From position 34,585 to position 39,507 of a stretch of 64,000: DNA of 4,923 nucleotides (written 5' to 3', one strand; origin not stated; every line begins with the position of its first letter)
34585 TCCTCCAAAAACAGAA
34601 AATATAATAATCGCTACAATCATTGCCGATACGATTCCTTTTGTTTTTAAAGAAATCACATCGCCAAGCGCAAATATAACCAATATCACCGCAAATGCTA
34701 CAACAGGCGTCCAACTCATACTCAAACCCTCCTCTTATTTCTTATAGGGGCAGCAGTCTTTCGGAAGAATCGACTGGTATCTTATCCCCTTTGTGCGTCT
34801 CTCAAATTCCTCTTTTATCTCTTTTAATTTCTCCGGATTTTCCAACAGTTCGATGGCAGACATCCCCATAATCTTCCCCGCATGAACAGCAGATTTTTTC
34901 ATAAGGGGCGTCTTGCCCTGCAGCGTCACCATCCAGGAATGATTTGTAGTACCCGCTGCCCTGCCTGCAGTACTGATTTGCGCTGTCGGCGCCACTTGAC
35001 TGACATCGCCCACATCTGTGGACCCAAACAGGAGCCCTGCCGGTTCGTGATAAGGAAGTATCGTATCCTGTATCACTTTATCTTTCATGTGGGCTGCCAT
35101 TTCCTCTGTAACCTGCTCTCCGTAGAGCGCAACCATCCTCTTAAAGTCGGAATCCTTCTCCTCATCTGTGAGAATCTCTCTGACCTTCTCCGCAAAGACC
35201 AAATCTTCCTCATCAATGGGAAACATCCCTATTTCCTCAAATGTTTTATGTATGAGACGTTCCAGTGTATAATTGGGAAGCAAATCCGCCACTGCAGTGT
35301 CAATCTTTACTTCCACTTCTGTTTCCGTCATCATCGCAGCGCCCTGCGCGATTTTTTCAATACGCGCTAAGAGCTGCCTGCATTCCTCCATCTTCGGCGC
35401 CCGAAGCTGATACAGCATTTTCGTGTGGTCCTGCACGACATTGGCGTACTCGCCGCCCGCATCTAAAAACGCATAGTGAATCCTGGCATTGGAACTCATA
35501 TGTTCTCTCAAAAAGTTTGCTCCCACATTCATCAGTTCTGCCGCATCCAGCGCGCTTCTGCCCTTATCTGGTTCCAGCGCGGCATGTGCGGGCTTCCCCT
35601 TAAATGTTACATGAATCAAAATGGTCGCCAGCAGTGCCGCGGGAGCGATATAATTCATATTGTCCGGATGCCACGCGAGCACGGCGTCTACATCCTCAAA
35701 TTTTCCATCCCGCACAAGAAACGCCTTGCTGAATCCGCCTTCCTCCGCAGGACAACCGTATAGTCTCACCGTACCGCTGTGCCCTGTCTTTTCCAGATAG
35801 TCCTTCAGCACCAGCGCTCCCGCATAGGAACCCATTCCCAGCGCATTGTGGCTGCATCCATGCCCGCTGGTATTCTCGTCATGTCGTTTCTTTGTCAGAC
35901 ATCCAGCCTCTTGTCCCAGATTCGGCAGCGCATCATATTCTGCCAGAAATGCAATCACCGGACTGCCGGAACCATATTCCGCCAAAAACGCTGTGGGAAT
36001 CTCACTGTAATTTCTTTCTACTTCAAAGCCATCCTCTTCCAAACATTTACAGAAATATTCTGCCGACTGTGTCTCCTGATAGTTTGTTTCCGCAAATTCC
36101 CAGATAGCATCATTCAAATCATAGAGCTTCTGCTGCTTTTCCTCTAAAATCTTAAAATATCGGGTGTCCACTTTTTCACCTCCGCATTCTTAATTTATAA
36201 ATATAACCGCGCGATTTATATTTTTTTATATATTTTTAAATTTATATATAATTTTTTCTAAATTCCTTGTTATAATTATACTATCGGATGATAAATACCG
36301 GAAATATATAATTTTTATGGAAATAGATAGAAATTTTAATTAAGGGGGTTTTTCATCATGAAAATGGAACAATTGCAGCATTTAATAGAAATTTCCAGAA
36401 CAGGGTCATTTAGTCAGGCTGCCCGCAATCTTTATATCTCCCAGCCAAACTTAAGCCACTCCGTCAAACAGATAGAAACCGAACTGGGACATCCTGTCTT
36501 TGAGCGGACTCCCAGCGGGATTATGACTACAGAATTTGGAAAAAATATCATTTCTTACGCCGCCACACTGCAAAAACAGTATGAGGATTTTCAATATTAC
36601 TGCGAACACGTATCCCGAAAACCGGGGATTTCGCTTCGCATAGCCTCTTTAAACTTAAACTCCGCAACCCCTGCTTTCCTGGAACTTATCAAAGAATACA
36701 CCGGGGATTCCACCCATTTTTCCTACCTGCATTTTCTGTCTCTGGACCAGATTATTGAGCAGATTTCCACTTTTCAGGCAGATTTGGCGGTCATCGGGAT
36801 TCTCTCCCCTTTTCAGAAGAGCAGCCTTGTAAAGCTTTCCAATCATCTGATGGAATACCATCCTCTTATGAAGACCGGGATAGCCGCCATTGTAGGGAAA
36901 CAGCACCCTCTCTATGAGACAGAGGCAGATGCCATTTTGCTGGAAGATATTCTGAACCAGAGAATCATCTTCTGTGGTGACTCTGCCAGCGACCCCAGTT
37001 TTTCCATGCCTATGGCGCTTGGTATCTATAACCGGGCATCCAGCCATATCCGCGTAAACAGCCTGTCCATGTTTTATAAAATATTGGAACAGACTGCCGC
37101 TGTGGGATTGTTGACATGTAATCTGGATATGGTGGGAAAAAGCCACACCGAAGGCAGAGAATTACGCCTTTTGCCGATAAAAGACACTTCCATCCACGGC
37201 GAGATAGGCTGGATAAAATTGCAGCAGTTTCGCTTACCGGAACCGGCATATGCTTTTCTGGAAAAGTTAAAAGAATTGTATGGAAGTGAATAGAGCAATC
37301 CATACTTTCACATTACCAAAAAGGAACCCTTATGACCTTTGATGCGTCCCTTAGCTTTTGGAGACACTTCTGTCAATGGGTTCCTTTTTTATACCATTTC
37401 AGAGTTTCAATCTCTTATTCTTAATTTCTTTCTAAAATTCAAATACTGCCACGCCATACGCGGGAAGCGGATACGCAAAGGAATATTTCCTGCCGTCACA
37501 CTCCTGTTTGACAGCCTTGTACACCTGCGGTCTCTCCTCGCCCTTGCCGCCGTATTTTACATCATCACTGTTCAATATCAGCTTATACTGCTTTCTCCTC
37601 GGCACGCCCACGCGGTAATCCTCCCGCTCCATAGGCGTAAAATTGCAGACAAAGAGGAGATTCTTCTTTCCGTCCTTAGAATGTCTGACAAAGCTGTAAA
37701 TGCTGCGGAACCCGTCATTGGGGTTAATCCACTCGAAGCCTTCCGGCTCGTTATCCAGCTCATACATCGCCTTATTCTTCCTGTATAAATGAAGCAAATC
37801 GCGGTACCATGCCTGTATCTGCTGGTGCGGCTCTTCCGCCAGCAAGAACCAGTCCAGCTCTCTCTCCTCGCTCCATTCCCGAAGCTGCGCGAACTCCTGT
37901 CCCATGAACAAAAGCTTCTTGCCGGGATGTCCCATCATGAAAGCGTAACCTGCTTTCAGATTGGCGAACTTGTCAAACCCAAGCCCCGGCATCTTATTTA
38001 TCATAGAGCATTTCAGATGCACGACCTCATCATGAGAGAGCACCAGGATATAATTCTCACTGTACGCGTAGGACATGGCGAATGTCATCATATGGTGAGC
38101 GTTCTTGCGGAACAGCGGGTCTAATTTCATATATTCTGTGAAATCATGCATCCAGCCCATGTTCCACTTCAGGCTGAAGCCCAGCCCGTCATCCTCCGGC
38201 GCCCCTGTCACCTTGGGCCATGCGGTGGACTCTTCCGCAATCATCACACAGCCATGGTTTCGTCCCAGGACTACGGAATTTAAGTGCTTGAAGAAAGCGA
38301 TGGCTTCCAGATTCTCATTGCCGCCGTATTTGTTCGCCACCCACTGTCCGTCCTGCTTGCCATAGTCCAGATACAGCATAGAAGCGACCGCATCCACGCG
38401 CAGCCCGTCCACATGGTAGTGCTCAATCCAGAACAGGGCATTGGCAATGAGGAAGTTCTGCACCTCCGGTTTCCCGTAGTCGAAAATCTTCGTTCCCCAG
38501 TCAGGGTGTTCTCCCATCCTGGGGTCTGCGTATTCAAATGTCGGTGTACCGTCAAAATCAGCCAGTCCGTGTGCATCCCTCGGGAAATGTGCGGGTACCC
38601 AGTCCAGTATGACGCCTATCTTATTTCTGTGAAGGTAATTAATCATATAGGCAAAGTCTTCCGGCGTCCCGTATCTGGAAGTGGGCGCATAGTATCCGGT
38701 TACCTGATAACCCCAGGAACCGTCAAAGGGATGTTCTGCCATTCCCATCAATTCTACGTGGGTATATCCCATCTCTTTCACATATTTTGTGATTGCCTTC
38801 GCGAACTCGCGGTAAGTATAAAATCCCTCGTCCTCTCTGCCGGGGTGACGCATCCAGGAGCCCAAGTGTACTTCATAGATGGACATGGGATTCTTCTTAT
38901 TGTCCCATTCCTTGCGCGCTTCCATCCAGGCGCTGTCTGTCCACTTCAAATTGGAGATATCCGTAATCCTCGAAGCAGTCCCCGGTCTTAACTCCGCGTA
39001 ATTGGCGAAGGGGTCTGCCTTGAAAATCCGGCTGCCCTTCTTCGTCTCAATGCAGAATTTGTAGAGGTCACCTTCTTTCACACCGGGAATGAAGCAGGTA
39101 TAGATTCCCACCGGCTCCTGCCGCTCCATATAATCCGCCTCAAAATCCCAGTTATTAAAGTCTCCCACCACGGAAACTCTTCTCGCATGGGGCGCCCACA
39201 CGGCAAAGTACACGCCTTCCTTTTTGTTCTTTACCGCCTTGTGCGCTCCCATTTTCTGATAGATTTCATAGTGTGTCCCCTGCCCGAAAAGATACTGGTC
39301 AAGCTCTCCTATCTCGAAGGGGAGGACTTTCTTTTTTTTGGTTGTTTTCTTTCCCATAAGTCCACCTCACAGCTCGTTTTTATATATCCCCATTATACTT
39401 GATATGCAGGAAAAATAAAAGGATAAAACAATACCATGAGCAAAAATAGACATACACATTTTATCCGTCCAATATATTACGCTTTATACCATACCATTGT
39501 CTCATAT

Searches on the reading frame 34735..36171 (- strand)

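Call 88: search_protein_families(library=pfam, proteins=[window:34735-36171:-])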
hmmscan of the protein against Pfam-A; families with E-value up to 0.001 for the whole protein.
window:34735-36171:- (478 aa): 2 families
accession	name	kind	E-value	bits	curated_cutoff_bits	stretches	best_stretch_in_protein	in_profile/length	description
PF07687.19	M20_dimer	-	5.5e-06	26.7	21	1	186-276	9-100/107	Peptidase dimerisation domain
PF01546.33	Peptidase_M20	-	7.4e-06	26.5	24.6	1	75-300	2-113/206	Peptidase family M20/M25/M40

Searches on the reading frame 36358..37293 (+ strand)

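Call 88: search_protein_families(library=pfam, proteins=[window:36358-37293:+])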
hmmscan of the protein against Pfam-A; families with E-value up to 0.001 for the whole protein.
window:36358-37293:+ (311 aa): 2 families
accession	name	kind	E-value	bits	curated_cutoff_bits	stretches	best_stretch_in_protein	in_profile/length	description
PF00126.33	HTH_1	-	2.2e-18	66.4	26.6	1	4-62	2-60/60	Bacterial regulatory helix-turn-helix protein, lysR family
PF03466.25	LysR_substrate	-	4.4e-06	26.7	28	1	125-306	40-206/209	LysR substrate binding domain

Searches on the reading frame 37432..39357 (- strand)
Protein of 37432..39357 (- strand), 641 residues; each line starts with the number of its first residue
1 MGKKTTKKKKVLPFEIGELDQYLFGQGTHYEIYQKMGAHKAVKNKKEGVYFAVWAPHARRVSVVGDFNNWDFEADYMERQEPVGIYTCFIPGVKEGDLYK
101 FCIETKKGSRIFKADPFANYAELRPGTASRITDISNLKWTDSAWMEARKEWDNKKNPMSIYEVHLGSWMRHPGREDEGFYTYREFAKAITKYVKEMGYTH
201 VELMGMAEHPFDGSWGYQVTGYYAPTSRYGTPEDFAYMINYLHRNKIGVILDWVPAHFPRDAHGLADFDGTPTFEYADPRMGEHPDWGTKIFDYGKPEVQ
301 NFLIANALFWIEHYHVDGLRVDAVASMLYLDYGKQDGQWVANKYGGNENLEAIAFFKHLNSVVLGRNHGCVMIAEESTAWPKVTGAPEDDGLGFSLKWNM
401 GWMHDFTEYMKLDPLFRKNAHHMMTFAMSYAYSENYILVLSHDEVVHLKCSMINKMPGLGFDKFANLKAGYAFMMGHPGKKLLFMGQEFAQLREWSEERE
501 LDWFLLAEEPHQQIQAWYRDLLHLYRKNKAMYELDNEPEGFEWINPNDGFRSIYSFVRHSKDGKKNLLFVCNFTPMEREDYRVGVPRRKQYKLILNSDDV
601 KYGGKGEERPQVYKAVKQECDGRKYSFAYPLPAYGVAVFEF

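Call 88: search_protein_families(library=pfam, proteins=[window:37432-39357:-])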
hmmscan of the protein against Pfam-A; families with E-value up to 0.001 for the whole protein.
window:37432-39357:- (641 aa): 4 families
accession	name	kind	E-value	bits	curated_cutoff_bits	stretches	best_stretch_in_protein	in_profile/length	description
PF02922.24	CBM_48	-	5.3e-22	78.4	22.4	1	35-118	1-83/83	Carbohydrate-binding module 48 (Isoamylase N-terminal domain)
PF02806.24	Alpha-amylase_C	-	7.8e-20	71.4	21.2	1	543-640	1-93/95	Alpha amylase, C-terminal all-beta domain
PF00128.31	Alpha-amylase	-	2.3e-16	60.5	22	2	191-263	26-97/446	Alpha amylase, catalytic domain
PF22019.2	GlgB_N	-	0.00017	22.1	27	1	26-116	10-93/94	alpha-1,4-glucan branching enzyme GlgB, N-terminal domain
